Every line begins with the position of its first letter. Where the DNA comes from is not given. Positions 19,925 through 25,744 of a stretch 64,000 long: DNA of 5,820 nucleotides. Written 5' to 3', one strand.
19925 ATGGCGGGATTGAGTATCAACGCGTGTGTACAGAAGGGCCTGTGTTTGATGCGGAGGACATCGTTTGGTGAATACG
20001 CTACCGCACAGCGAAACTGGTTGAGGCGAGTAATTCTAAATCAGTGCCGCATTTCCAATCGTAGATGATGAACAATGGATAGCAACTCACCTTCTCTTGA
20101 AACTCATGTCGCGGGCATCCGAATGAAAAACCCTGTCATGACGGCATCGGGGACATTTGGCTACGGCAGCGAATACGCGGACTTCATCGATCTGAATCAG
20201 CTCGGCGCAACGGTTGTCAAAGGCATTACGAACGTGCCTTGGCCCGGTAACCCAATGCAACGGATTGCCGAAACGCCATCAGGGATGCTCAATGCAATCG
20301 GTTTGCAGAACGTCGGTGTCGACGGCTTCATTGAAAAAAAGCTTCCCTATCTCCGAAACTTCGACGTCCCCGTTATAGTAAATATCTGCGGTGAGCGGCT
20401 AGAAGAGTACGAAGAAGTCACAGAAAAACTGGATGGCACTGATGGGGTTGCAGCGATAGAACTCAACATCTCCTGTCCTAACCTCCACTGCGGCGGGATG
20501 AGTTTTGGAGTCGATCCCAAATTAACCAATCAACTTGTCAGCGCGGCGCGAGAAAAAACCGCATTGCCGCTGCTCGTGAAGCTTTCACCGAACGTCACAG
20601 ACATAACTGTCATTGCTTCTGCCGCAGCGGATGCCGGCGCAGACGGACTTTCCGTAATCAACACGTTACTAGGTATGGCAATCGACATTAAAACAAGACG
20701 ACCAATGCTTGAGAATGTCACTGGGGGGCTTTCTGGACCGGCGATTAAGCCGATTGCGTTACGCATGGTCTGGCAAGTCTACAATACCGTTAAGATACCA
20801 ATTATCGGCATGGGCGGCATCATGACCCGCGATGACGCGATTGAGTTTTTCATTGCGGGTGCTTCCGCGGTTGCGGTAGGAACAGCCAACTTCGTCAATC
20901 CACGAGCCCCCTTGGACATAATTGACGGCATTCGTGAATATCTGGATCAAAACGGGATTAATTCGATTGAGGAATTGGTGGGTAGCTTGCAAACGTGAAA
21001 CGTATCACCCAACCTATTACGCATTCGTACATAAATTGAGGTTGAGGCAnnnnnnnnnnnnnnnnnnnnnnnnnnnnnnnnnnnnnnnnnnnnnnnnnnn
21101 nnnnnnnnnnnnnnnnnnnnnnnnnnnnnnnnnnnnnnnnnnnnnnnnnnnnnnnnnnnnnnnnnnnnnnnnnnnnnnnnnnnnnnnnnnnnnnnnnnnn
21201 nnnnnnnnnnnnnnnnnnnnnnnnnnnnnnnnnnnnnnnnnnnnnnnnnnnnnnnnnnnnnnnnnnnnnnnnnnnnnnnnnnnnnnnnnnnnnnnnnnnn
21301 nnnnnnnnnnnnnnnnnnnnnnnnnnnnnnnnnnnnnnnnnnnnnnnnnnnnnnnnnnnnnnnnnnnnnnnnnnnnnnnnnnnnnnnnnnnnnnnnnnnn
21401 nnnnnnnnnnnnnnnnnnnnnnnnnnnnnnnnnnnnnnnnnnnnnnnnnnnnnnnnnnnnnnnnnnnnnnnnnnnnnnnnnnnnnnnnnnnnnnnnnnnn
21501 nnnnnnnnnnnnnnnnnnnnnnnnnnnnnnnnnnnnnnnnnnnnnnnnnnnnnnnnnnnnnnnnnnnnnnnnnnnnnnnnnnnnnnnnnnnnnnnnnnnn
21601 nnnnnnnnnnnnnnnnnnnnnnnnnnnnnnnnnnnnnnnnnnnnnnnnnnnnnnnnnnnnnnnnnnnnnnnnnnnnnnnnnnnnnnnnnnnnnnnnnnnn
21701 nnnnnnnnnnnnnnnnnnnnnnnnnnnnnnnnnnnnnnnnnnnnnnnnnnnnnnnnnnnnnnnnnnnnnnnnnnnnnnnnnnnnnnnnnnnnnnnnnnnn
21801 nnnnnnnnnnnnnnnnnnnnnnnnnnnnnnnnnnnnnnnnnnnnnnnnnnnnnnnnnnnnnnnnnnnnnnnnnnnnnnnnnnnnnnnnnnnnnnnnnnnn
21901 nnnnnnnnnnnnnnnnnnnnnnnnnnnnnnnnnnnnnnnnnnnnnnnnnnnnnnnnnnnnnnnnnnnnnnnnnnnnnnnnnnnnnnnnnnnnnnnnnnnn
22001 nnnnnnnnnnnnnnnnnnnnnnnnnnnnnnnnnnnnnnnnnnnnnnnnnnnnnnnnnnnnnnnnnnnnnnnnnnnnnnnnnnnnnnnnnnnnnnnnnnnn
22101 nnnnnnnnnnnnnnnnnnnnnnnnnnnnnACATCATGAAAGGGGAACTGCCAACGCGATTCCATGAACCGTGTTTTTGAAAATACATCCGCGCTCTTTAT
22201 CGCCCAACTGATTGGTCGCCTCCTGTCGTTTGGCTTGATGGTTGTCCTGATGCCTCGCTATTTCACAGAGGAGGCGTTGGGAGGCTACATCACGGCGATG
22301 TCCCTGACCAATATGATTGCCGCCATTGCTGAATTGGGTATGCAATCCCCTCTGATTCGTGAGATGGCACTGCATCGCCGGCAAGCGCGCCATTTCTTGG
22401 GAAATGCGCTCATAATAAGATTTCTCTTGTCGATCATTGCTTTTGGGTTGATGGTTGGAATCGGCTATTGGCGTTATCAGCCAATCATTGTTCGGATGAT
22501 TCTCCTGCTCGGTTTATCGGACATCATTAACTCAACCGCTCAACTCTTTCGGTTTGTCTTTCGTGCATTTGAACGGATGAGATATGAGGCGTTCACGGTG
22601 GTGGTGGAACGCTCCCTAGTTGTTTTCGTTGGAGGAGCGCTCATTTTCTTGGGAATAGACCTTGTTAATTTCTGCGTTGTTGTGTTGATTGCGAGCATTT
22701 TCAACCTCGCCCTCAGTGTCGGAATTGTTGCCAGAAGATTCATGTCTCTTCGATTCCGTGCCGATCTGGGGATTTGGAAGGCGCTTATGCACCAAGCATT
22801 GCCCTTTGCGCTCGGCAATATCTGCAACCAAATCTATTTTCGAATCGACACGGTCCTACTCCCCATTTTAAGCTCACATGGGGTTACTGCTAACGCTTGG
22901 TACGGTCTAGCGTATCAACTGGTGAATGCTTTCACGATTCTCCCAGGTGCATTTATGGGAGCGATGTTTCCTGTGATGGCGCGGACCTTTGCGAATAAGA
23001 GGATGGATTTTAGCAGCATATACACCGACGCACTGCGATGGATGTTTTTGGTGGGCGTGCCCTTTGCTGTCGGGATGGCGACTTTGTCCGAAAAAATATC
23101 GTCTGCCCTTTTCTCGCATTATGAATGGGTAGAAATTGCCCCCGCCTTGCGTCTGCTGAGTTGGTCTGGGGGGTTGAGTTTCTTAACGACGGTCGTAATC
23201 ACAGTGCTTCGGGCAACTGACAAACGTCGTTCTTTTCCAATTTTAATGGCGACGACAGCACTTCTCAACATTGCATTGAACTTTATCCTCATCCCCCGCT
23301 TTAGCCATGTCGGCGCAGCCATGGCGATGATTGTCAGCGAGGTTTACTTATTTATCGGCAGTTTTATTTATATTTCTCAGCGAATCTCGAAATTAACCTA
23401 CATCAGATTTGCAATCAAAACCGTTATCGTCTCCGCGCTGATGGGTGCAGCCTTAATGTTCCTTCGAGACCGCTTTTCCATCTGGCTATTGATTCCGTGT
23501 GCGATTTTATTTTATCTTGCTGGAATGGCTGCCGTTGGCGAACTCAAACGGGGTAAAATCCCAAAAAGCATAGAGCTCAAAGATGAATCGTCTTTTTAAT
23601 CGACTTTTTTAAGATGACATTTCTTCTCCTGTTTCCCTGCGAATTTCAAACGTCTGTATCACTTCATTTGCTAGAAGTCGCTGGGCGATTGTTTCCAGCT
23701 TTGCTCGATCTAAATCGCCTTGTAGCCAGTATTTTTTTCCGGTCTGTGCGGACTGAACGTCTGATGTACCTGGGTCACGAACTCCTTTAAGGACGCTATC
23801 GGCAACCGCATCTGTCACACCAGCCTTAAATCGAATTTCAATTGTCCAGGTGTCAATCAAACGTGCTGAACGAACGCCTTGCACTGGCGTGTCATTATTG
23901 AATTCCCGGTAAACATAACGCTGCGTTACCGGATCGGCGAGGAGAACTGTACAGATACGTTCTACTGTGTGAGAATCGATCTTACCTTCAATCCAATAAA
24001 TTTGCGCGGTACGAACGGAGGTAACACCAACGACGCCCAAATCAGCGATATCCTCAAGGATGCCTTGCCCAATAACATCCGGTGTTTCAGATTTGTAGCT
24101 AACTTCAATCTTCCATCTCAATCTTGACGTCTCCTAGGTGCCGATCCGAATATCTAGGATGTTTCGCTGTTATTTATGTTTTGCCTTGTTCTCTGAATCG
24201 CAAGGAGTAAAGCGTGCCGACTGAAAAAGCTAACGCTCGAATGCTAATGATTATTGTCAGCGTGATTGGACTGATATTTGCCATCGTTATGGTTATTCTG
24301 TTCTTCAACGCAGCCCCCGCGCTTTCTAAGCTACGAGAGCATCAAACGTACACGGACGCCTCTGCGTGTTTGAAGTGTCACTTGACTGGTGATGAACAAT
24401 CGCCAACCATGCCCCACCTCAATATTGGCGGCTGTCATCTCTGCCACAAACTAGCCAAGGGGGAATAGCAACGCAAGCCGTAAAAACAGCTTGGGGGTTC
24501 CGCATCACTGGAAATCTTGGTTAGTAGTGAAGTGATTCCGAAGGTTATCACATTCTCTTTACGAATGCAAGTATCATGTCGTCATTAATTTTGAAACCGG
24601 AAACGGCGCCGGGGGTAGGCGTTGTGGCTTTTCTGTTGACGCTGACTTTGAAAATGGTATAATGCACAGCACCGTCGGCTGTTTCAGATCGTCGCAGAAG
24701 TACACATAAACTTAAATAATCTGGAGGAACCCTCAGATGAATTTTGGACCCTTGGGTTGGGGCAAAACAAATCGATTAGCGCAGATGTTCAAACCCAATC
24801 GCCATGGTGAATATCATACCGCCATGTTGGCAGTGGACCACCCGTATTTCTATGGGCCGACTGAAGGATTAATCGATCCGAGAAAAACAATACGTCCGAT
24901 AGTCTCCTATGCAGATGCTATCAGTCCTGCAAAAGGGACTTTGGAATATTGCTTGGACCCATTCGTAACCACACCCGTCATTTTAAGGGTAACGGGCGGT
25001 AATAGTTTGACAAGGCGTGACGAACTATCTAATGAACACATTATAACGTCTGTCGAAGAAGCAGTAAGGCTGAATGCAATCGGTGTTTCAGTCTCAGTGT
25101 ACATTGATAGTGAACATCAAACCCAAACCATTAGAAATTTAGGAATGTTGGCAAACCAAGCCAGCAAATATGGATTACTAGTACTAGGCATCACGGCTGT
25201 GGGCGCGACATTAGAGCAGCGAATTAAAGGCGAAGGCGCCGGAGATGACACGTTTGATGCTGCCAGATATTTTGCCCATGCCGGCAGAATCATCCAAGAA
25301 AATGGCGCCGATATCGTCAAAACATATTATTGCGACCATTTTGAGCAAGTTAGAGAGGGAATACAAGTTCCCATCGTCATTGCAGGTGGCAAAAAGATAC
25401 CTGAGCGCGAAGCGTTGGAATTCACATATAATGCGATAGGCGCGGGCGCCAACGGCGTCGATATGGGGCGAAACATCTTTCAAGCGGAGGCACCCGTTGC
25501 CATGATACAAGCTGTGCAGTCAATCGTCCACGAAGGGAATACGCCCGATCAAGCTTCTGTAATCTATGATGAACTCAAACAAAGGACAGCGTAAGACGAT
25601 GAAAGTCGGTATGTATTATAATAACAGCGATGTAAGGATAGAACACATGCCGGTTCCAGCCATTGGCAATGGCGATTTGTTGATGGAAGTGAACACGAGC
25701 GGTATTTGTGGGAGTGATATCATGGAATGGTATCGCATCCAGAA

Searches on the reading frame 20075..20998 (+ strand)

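Call 87: search_protein_families(library=pfam, proteins=[window:20075-20998:+], max_evalue=0.00001)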
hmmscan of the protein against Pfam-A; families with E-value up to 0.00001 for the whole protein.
window:20075-20998:+ (307 aa): 3 families
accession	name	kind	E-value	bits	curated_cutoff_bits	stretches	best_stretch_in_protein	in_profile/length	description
PF01180.27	DHO_dh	-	2.1e-86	290.2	27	1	8-290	2-291/291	Dihydroorotate dehydrogenase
PF03060.21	NMO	-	6.3e-07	29.5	28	1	217-271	168-224/331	Nitronate monooxygenase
PF01207.24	Dus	-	7.8e-07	28.9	20.4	1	98-276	54-221/311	Dihydrouridine synthase (Dus)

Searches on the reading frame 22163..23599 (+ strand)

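Call 87: search_protein_families(library=pfam, proteins=[window:22163-23599:+], max_evalue=0.00001)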
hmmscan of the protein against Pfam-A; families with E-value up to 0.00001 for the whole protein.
window:22163-23599:+ (478 aa): 3 families
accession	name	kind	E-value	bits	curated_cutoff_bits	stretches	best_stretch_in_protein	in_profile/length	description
PF01943.22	Polysacc_synt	-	5.4e-24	85.5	28.2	1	6-275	3-273/274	Polysaccharide biosynthesis protein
PF03023.19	MurJ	-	9e-15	54.7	27.4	1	170-444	159-443/451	Lipid II flippase MurJ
PF13440.11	Polysacc_synt_3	-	8.3e-09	35.5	23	1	30-326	2-292/293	Polysaccharide biosynthesis protein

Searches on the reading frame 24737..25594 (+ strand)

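Call 87: search_protein_families(library=pfam, proteins=[window:24737-25594:+], max_evalue=0.00001)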
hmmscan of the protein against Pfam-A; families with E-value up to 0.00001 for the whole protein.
window:24737-25594:+ (285 aa): 1 family
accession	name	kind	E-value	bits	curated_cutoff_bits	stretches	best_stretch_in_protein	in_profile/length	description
PF01791.15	DeoC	-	3.8e-22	79.5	23.8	1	28-250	1-229/229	DeoC/LacD family aldolase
